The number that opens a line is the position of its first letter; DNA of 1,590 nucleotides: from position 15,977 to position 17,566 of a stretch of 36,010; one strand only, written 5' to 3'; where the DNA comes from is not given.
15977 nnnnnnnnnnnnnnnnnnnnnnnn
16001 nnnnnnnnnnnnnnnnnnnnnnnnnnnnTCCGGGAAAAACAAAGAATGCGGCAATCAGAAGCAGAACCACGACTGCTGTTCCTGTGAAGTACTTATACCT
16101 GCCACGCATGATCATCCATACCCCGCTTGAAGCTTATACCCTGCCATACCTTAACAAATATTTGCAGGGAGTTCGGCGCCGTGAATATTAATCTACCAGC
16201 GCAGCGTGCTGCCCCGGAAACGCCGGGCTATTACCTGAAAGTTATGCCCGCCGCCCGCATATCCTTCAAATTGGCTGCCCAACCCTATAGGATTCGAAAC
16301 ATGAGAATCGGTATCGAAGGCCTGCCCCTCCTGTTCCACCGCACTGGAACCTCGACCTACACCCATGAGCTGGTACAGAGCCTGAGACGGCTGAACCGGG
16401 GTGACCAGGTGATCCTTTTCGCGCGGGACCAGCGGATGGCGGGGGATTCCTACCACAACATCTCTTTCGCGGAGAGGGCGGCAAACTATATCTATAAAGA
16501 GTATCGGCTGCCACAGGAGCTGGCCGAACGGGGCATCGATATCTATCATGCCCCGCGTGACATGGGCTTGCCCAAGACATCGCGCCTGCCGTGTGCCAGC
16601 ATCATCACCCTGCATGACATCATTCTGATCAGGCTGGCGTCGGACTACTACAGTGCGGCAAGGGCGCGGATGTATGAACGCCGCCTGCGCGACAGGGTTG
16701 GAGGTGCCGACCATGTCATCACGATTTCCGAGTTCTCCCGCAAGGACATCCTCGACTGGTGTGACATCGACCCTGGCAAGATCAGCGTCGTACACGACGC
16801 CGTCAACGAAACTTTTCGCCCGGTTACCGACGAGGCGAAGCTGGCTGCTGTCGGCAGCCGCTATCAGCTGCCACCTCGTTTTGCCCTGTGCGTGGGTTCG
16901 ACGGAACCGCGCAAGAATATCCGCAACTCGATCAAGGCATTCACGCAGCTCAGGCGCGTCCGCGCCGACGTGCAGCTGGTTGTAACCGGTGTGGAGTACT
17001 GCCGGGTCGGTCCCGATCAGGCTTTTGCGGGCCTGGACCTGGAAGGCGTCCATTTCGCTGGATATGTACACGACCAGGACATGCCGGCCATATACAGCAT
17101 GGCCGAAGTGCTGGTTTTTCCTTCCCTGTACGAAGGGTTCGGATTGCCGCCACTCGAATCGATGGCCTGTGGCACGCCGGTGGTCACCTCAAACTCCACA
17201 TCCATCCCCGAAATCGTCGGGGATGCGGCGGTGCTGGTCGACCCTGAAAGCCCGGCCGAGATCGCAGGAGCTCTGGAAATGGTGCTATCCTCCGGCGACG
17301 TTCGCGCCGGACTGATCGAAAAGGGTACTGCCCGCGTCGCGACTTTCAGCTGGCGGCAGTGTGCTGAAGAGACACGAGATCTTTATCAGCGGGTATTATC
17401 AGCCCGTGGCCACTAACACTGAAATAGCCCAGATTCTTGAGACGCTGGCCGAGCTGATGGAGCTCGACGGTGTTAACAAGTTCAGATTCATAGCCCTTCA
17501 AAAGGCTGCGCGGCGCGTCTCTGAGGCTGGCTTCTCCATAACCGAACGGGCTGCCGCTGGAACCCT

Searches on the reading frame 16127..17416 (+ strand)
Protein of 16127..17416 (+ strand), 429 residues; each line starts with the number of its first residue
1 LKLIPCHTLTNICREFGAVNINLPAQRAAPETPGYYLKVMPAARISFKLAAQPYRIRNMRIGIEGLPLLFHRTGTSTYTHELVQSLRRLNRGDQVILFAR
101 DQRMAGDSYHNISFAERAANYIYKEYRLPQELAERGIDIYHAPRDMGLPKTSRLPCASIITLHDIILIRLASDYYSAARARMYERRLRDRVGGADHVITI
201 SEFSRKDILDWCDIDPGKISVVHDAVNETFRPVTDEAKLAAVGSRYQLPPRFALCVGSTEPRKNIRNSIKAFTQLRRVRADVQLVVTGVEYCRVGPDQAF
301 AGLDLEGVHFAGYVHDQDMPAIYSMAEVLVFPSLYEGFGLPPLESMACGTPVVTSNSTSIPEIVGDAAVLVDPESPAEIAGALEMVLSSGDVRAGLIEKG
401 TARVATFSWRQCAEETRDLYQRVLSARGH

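Call 7: search_protein_families(library=pfam, proteins=[window:16127-17416:+], max_evalue=0.001)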
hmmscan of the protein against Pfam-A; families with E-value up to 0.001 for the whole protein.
window:16127-17416:+ (429 aa): 6 families
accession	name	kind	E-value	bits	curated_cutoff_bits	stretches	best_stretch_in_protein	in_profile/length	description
PF00534.26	Glycos_transf_1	-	8.9e-33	113.7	26.4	1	250-401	15-170/172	Glycosyl transferases group 1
PF13692.12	Glyco_trans_1_4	-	1.7e-29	103.3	27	1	253-388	4-141/142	Glycosyl transferases group 1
PF13439.12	Glyco_transf_4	-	1.2e-14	55.1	28.5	1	74-228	3-168/170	Glycosyltransferase Family 4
PF20706.3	GT4-conflict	-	4e-11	43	26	1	249-364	196-320/385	Family 4 Glycosyltransferase in conflict systems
PF13524.12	Glyco_trans_1_2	-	8.1e-08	32.8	25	1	274-415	8-141/144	Glycosyl transferase-like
PF13579.12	Glyco_trans_4_4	-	1.8e-06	28.8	29.7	1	73-223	1-156/158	Glycosyl transferase 4-like domain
